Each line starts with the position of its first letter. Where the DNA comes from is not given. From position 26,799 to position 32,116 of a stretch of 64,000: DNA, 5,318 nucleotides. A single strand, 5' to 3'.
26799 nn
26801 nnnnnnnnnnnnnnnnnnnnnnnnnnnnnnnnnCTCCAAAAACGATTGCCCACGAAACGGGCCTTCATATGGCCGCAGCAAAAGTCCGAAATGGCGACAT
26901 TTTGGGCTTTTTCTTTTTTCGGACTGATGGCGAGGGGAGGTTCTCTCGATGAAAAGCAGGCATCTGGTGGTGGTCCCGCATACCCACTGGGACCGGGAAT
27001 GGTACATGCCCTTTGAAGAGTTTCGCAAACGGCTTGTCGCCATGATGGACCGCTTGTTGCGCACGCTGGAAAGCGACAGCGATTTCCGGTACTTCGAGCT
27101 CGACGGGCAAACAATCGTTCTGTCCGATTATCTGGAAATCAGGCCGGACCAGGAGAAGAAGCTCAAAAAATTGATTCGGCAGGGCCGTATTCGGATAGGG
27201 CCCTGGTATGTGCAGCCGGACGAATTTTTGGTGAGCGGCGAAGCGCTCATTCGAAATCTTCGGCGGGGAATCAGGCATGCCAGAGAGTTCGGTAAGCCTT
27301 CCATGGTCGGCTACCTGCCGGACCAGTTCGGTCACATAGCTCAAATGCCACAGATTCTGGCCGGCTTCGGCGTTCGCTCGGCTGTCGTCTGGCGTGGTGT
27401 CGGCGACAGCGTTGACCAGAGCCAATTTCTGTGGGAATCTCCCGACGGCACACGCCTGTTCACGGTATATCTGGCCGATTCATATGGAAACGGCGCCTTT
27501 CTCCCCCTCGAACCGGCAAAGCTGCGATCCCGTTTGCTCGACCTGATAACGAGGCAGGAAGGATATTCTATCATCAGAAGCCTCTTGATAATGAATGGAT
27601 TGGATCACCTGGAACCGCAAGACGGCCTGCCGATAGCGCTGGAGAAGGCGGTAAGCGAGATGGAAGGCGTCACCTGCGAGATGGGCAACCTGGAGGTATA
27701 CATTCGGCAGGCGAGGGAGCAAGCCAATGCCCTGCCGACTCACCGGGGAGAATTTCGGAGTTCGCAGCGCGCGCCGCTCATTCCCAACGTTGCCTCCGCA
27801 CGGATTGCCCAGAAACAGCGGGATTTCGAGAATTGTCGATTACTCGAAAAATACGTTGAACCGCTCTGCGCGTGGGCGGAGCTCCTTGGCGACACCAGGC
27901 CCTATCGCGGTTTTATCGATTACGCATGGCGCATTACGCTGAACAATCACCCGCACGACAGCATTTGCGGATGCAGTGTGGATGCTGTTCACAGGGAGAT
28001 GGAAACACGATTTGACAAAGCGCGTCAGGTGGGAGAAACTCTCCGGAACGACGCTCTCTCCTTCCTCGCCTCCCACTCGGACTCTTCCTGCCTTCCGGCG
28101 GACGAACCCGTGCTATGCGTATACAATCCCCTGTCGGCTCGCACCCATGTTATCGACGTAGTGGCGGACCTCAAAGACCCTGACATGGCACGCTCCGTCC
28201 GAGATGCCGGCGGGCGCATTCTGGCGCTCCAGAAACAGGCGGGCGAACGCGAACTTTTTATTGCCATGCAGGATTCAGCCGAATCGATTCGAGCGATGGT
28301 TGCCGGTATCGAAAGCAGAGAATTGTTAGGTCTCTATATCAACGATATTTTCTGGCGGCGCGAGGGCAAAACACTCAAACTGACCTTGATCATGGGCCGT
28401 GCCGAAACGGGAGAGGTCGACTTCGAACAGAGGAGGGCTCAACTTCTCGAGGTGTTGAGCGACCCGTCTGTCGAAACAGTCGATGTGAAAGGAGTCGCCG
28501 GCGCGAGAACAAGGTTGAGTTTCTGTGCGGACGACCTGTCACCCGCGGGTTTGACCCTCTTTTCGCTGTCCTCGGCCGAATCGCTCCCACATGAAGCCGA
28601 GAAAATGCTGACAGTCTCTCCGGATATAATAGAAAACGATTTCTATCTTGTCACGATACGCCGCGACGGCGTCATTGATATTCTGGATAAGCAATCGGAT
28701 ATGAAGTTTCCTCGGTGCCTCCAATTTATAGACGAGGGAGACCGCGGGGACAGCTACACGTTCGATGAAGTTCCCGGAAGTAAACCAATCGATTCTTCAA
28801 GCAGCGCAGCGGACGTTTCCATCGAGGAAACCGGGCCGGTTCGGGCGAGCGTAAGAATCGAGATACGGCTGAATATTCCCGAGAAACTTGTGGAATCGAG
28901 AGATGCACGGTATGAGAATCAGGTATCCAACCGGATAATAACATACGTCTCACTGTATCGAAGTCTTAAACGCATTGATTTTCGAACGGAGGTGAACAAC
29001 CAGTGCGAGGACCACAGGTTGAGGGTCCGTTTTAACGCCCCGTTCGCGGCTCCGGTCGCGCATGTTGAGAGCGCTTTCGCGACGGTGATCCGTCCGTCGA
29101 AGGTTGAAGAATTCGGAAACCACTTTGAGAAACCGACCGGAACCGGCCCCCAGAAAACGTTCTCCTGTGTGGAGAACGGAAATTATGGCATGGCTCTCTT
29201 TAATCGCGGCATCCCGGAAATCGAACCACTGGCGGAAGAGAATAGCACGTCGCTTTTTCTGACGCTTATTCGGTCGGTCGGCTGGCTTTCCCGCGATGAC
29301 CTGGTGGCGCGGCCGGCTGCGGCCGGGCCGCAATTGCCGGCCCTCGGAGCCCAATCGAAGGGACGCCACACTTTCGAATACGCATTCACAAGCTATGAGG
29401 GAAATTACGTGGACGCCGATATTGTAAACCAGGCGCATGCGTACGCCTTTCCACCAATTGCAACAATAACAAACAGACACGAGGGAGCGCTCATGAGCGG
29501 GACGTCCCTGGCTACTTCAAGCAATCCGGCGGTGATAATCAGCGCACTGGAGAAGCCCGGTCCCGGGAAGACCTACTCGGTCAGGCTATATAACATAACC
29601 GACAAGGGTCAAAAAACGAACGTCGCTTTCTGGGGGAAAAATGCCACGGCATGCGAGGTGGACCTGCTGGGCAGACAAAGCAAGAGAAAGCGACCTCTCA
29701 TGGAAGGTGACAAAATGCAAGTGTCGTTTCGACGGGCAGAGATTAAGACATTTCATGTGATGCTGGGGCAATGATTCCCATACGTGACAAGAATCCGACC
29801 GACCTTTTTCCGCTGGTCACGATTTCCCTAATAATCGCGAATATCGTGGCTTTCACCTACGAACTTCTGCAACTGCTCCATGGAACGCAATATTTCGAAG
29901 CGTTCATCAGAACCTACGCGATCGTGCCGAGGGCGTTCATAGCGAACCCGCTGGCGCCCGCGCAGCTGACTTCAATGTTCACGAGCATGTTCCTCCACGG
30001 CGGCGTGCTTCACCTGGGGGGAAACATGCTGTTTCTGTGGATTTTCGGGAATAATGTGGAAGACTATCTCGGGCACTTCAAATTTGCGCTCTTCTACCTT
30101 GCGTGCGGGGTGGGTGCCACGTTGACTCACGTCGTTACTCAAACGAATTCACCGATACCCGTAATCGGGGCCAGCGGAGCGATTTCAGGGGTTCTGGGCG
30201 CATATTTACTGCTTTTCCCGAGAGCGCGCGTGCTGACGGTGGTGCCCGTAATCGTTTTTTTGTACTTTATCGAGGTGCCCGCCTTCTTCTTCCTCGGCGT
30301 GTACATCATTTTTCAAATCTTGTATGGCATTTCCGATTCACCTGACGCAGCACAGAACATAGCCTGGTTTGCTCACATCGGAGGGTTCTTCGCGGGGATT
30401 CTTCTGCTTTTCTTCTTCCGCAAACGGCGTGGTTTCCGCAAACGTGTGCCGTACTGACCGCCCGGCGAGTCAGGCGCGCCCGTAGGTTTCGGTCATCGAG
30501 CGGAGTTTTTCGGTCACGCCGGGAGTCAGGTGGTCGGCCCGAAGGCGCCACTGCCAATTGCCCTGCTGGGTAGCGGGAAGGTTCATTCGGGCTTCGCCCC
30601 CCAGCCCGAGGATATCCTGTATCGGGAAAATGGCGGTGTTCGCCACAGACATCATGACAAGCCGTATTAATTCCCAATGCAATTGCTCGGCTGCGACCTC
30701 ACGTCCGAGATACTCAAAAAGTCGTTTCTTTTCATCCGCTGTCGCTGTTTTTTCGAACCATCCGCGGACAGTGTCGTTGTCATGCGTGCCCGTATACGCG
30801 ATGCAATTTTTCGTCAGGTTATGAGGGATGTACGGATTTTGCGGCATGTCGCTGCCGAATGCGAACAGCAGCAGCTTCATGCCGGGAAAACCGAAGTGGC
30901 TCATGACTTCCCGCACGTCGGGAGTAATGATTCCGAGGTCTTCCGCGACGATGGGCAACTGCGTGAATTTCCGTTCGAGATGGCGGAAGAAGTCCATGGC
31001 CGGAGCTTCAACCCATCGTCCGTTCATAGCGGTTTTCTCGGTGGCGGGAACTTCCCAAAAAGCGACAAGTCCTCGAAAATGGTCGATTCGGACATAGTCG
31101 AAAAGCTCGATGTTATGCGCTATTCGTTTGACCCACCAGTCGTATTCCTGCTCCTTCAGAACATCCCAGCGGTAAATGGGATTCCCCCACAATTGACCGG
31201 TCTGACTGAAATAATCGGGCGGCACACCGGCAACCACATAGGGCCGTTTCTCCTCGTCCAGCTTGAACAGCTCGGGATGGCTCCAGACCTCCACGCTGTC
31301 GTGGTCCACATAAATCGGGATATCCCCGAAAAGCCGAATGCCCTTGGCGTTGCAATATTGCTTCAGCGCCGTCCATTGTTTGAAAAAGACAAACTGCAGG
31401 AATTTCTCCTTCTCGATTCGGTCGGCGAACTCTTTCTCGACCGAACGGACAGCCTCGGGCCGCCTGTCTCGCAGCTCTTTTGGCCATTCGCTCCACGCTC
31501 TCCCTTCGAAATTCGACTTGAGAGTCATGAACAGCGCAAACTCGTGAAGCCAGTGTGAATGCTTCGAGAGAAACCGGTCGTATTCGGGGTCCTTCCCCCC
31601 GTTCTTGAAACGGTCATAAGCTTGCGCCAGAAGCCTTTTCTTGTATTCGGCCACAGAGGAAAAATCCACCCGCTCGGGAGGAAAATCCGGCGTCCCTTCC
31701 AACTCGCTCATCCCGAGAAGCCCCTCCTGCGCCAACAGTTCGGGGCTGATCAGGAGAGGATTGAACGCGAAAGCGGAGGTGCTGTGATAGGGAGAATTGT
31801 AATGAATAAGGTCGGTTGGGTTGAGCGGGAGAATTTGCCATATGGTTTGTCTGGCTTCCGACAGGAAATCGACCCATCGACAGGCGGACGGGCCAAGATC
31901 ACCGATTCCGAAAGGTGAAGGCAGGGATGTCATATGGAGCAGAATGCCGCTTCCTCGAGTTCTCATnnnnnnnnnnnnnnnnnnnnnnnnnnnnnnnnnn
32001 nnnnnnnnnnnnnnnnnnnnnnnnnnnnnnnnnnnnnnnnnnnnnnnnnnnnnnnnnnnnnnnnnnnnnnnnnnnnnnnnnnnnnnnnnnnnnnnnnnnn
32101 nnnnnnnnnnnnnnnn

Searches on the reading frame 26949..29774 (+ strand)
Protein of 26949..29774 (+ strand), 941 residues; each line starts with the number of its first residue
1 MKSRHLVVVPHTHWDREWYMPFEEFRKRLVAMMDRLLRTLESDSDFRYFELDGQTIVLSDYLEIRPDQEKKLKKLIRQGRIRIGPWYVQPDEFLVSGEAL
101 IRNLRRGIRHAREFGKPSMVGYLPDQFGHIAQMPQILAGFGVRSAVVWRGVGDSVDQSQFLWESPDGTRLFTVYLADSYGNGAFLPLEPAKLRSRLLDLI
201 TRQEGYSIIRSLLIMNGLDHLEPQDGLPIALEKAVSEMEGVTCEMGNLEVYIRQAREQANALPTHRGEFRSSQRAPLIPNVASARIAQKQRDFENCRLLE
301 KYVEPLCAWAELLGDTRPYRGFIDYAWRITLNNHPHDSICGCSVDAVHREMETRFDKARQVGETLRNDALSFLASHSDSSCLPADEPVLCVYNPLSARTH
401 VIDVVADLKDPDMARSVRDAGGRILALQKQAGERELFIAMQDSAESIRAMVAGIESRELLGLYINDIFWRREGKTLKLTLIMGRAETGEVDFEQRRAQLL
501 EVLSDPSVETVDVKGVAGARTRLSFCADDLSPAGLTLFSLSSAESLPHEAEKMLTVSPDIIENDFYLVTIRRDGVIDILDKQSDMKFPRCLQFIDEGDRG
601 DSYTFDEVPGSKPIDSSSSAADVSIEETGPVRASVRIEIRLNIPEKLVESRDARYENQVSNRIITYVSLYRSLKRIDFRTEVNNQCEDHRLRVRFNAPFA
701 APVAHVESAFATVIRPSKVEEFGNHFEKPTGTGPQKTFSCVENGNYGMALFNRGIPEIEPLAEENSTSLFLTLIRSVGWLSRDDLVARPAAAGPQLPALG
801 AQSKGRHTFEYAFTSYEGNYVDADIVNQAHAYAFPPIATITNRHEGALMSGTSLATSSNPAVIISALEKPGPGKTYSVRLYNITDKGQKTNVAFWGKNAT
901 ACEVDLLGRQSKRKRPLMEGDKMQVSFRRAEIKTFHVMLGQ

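Call 39: search_protein_families(library=pfam, proteins=[window:26949-29774:+], max_evalue=0.0001)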
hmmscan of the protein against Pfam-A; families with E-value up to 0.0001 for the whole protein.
window:26949-29774:+ (941 aa): 4 families
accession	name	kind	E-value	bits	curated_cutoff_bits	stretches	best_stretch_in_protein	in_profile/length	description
PF01074.27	Glyco_hydro_38N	-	2.6e-39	135.7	25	1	6-261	2-265/270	Glycosyl hydrolases family 38 N-terminal domain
PF07748.19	Glyco_hydro_38C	-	3.6e-15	57.2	25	1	561-779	1-202/206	Glycosyl hydrolases family 38 C-terminal domain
PF17677.7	Glyco_hydro38C2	-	7.9e-09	36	22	1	861-935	1-72/72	Glycosyl hydrolases family 38 C-terminal beta sandwich domain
PF09261.16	Alpha-mann_mid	-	6.1e-08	33.1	31.1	1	282-372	7-95/96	Alpha mannosidase middle domain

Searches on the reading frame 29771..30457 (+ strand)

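Call 39: search_protein_families(library=pfam, proteins=[window:29771-30457:+], max_evalue=0.0001)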
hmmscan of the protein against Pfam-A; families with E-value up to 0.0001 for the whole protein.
window:29771-30457:+ (228 aa): 1 family
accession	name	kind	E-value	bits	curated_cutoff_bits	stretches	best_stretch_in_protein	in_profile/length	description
PF01694.28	Rhomboid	-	1.6e-34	119.6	22.6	1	64-218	2-142/143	Rhomboid domain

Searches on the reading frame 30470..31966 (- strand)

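Call 39: search_protein_families(library=pfam, proteins=[window:30470-31966:-], max_evalue=0.0001)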
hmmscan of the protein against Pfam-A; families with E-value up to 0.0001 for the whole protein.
window:30470-31966:- (498 aa): 1 family
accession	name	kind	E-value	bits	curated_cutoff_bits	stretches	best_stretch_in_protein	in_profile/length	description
PF02446.23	Glyco_hydro_77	-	1.1e-183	611.8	25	1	10-480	1-464/465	4-alpha-glucanotransferase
